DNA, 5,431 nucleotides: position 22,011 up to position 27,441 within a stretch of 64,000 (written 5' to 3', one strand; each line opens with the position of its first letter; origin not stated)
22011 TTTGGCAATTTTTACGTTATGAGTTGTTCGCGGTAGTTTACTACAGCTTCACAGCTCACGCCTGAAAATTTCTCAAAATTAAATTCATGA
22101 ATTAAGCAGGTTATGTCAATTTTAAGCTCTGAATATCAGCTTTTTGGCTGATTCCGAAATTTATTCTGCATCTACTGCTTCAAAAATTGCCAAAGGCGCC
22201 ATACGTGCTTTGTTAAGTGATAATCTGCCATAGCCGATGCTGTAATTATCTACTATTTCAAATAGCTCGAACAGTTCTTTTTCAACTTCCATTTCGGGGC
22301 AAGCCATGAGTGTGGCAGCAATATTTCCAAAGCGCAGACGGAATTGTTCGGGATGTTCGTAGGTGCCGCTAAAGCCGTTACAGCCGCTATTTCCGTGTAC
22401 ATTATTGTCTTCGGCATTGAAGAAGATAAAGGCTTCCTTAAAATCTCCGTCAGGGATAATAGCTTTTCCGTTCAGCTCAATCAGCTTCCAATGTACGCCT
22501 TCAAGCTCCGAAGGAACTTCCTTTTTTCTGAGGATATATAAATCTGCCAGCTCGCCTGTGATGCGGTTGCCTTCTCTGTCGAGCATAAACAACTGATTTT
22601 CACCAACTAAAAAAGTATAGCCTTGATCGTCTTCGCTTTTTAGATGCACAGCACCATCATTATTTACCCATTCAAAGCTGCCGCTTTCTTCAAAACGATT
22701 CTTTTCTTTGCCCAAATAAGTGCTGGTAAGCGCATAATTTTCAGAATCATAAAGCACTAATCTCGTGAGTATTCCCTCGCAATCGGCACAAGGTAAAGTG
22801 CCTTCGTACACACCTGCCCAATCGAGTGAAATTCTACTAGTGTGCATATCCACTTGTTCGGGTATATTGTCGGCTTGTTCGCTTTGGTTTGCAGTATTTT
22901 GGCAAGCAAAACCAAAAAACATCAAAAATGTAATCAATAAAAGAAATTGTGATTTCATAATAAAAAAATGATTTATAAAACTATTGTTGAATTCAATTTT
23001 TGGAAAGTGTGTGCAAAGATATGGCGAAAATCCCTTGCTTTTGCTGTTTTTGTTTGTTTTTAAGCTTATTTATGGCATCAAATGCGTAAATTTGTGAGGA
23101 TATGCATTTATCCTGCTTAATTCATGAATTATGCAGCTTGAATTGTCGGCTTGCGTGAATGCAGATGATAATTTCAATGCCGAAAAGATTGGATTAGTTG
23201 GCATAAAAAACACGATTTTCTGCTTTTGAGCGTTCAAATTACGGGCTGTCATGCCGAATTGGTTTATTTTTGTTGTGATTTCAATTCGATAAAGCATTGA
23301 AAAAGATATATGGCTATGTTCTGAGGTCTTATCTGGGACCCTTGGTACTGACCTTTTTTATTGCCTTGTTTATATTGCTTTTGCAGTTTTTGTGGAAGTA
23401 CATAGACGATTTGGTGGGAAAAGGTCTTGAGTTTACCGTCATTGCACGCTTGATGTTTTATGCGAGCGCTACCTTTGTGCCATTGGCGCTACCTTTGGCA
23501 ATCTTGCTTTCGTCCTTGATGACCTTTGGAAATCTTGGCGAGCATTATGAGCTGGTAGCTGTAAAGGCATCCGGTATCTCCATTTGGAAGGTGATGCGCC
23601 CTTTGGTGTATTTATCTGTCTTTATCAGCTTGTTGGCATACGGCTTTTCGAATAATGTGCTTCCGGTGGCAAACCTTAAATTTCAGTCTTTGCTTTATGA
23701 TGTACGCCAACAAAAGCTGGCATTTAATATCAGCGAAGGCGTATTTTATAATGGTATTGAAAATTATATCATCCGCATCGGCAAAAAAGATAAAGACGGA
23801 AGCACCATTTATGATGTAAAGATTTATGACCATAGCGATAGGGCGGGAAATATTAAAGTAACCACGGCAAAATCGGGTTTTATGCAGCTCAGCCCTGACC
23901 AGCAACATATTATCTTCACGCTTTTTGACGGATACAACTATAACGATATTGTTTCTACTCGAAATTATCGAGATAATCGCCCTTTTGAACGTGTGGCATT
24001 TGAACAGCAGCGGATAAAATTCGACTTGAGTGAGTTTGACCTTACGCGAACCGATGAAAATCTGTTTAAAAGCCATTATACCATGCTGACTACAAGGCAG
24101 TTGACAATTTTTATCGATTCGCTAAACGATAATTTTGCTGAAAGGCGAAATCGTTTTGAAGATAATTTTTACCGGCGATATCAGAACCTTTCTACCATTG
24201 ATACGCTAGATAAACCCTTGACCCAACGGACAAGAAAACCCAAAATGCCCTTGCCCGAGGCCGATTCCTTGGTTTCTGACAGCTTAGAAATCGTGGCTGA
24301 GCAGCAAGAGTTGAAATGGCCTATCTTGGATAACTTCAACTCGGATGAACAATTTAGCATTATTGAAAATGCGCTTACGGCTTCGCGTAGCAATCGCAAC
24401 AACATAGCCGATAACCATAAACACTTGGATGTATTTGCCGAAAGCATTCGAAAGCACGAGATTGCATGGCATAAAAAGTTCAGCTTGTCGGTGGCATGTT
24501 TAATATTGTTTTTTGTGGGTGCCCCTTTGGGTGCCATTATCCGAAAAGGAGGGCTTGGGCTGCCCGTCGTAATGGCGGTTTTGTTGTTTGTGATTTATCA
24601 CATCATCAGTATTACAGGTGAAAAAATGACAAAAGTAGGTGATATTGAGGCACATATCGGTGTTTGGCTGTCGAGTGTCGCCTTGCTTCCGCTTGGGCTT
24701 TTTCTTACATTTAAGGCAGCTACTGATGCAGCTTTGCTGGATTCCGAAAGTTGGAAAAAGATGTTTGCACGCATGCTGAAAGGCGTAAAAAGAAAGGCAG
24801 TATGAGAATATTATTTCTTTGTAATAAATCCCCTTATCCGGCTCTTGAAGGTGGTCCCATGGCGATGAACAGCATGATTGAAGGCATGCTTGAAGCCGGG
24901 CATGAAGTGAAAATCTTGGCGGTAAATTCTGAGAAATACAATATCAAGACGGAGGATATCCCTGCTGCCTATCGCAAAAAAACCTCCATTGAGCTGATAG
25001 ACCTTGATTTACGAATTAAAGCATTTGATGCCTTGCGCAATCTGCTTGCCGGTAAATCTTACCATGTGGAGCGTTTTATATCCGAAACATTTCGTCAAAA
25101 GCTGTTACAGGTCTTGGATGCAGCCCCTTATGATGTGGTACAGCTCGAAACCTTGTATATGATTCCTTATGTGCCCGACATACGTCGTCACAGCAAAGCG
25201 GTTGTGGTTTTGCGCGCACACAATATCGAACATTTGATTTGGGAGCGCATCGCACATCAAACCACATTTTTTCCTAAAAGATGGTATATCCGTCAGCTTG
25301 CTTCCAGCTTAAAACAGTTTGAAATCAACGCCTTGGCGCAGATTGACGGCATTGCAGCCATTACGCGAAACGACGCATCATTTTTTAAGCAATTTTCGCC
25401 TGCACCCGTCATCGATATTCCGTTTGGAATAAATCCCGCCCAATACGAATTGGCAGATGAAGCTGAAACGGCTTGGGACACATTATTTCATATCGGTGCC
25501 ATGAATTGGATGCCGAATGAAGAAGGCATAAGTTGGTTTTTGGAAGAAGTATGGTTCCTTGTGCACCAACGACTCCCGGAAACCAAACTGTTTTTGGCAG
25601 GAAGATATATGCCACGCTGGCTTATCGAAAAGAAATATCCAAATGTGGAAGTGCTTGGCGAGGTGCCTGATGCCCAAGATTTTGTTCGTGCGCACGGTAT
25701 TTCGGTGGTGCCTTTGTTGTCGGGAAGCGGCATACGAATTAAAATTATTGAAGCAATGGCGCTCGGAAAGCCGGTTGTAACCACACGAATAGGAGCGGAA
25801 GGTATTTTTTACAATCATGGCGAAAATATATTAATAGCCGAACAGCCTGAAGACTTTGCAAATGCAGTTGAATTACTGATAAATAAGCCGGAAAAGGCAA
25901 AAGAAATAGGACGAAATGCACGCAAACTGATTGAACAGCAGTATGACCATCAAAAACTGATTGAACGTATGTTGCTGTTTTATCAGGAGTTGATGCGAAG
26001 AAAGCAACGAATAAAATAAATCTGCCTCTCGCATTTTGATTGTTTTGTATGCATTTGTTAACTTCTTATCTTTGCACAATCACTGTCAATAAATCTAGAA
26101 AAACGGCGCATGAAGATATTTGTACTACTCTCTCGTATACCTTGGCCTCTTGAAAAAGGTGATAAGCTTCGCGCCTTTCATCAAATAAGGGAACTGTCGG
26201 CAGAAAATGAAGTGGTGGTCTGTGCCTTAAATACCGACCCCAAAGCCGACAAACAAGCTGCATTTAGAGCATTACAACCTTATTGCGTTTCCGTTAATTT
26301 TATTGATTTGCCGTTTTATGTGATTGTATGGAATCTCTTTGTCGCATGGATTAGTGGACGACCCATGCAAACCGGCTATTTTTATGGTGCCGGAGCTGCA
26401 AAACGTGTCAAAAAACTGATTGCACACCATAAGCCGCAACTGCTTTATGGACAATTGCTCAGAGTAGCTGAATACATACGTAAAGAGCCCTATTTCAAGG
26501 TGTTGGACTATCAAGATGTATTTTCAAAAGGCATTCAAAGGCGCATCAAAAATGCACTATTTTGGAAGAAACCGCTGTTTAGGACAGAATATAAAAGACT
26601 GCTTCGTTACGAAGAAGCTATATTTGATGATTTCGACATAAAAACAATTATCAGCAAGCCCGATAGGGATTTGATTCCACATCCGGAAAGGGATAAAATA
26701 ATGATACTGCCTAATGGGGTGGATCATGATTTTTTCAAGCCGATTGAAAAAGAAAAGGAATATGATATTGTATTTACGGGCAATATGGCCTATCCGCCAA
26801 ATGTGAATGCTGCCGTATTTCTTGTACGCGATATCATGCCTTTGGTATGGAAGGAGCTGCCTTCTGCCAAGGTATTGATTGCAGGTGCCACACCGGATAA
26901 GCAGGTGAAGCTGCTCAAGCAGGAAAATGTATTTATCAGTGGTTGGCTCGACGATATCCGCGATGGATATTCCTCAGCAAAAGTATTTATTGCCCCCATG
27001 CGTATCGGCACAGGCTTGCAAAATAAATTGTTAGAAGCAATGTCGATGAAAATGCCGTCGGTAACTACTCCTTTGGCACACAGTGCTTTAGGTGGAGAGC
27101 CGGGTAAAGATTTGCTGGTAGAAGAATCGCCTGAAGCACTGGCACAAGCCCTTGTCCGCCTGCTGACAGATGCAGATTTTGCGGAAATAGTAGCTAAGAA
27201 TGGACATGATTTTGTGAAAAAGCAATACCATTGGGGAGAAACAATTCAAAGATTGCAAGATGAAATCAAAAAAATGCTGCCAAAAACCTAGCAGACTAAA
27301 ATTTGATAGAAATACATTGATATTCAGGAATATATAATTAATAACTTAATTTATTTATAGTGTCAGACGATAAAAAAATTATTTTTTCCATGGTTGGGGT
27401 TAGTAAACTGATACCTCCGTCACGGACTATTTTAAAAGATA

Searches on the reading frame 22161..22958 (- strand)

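Call 67: search_protein_families(library=pfam, proteins=[window:22161-22958:-], max_evalue=0.00001)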
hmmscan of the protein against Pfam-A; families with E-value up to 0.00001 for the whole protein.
window:22161-22958:- (265 aa): 2 families
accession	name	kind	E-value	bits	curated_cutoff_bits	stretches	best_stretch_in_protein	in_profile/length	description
PF04170.18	NlpE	-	1.4e-28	100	22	1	51-136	1-86/86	NlpE N-terminal domain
PF03724.22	META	-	2.9e-21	76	24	1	150-259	2-108/109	META domain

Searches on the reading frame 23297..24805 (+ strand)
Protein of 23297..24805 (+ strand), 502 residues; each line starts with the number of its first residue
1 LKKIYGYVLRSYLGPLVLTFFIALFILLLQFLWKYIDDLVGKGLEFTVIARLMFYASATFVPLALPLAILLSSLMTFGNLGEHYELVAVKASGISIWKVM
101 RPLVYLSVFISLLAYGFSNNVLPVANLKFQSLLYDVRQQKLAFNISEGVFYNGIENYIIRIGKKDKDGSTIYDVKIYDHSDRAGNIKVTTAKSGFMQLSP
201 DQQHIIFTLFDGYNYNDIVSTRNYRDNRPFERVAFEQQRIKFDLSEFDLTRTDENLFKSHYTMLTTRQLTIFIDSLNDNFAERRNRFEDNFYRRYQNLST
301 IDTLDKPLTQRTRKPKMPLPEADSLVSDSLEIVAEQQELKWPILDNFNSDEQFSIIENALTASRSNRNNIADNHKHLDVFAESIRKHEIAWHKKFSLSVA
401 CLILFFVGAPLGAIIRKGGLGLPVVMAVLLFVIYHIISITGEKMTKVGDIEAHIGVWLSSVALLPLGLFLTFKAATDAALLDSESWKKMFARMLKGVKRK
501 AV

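Call 67: search_protein_families(library=pfam, proteins=[window:23297-24805:+], max_evalue=0.00001)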
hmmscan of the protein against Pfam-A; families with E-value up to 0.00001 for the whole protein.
window:23297-24805:+ (502 aa): 1 family
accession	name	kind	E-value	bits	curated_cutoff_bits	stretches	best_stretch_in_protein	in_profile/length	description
PF03739.19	LptF_LptG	-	4.2e-75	253.4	27.9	2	7-295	2-275/353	Lipopolysaccharide export system permease LptF/LptG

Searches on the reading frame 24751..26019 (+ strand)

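Call 67: search_protein_families(library=pfam, proteins=[window:24751-26019:+], max_evalue=0.00001)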
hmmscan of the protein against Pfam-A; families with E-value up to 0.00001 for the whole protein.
window:24751-26019:+ (422 aa): 3 families
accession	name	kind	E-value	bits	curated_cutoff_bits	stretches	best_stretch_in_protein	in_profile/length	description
PF13692.12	Glyco_trans_1_4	-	4.5e-25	89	27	1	244-378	3-141/142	Glycosyl transferases group 1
PF00534.26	Glycos_transf_1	-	7.5e-14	52.1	26.4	1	263-392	33-171/172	Glycosyl transferases group 1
PF13524.12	Glyco_trans_1_2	-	1.9e-11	44.5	25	1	274-408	11-143/144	Glycosyl transferase-like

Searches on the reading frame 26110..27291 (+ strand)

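Call 67: search_protein_families(library=pfam, proteins=[window:26110-27291:+], max_evalue=0.00001)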
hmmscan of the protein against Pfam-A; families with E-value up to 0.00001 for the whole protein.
window:26110-27291:+ (393 aa): 3 families
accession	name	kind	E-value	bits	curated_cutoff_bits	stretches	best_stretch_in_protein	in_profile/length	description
PF13692.12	Glyco_trans_1_4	-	9.3e-27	94.5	27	1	219-354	3-142/142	Glycosyl transferases group 1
PF00534.26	Glycos_transf_1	-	2.1e-09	37.6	26.4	1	207-365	5-169/172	Glycosyl transferases group 1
PF13524.12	Glyco_trans_1_2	-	4e-09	37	25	1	248-383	10-143/144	Glycosyl transferase-like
